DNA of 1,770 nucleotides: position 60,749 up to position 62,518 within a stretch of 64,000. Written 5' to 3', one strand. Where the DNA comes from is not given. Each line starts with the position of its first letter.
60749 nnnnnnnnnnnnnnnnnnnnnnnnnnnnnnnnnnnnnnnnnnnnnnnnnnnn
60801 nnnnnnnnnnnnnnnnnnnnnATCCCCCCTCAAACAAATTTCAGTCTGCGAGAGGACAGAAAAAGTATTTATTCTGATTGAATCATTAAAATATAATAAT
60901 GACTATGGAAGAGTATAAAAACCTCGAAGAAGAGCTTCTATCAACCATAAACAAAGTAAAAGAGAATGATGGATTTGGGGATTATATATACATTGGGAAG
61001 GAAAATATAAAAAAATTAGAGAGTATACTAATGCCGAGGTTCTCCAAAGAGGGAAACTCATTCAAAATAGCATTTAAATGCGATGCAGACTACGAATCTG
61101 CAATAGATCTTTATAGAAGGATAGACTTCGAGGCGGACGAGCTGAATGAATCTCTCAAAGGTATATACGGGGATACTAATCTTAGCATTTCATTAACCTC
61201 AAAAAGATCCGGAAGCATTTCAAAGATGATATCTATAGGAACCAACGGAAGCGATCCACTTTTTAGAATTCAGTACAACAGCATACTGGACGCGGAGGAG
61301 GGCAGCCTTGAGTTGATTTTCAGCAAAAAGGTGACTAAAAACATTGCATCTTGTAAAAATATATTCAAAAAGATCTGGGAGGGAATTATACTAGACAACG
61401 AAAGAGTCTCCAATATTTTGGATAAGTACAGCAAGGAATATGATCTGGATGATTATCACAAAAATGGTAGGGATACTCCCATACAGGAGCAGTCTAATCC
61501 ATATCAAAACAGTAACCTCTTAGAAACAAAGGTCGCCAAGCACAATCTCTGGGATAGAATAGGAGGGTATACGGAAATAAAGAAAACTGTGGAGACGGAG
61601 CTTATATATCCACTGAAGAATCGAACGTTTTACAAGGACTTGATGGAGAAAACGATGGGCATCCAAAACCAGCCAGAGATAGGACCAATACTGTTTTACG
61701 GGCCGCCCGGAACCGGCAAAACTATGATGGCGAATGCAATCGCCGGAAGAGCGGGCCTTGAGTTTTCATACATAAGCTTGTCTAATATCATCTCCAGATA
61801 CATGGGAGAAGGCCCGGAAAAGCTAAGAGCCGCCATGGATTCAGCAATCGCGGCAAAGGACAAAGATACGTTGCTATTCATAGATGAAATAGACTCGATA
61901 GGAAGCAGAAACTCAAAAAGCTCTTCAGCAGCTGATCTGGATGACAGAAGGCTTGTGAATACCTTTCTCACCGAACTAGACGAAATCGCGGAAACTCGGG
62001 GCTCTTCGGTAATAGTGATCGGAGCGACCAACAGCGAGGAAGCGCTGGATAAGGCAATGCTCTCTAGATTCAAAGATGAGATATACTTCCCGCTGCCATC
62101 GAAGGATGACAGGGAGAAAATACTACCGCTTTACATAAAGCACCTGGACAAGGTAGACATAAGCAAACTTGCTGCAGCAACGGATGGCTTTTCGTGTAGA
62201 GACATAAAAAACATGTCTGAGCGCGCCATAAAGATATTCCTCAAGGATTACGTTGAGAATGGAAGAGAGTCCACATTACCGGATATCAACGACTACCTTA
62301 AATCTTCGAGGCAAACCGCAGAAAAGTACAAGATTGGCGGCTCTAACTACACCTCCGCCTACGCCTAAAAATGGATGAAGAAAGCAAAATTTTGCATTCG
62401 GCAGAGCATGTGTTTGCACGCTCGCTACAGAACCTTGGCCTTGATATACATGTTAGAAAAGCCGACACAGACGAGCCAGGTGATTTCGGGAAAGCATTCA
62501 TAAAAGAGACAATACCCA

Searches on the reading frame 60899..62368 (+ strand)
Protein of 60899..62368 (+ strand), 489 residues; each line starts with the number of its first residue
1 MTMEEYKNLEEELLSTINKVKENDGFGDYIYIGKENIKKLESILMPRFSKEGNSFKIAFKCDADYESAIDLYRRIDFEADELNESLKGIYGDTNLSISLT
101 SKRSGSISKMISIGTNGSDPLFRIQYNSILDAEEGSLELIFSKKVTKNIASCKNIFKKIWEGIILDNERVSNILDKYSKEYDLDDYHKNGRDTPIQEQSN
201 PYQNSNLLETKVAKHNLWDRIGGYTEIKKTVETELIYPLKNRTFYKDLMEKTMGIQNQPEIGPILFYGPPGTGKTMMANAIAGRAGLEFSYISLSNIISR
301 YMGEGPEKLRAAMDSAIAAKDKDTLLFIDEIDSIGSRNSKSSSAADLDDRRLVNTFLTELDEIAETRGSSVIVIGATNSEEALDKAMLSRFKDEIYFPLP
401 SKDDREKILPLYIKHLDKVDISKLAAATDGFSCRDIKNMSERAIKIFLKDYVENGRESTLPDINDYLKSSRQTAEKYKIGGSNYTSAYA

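Call 87: search_protein_families(library=pfam, proteins=[window:60899-62368:+], max_evalue=0.01)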
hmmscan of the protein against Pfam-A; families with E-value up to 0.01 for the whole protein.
window:60899-62368:+ (489 aa): 15 families
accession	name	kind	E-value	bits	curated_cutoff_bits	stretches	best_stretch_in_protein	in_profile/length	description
PF00004.35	AAA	-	9.7e-35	120.3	21.2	1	264-399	1-131/131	ATPase family associated with various cellular activities (AAA)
PF07728.20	AAA_5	-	1.9e-06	28.4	22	1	264-391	2-139/139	AAA domain (dynein-related subfamily)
PF13401.12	AAA_22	-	1.7e-05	25.5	27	0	263-285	7-29/130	AAA domain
PF05496.18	RuvB_N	-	3.6e-05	24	27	1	262-337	34-99/159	Holliday junction DNA helicase RuvB P-loop domain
PF17862.7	AAA_lid_3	-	5.3e-05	23.1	27.2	1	419-443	2-26/45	AAA+ lid domain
PF13671.12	AAA_33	-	0.00017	22.4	27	1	264-390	2-91/143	AAA domain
PF13173.12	AAA_14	-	0.00018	21.9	27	1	264-337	5-77/129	AAA domain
PF13481.12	AAA_25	-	0.00042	20.4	27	0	262-279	34-51/195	AAA domain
PF13191.12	AAA_16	-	0.00057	20.9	32.6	0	262-373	25-137/167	AAA ATPase domain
PF13207.12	AAA_17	-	0.0022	18.7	27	1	267-325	1-58/136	AAA domain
PF01057.23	Parvo_NS1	-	0.0038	16.7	20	1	264-282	116-134/271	Parvovirus non-structural protein NS1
PF01695.23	IstB_IS21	-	0.0044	17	24.1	1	264-330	95-161/238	IstB-like ATP binding protein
PF05729.18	NACHT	-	0.006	16.9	26.7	0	264-282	3-21/167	NACHT domain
PF01078.27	Mg_chelatase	-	0.0089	15.9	20.3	0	264-282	25-43/207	Magnesium chelatase, subunit ChlI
PF06068.19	TIP49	-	0.0091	15.6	23.8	0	264-324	53-114/347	TIP49 P-loop domain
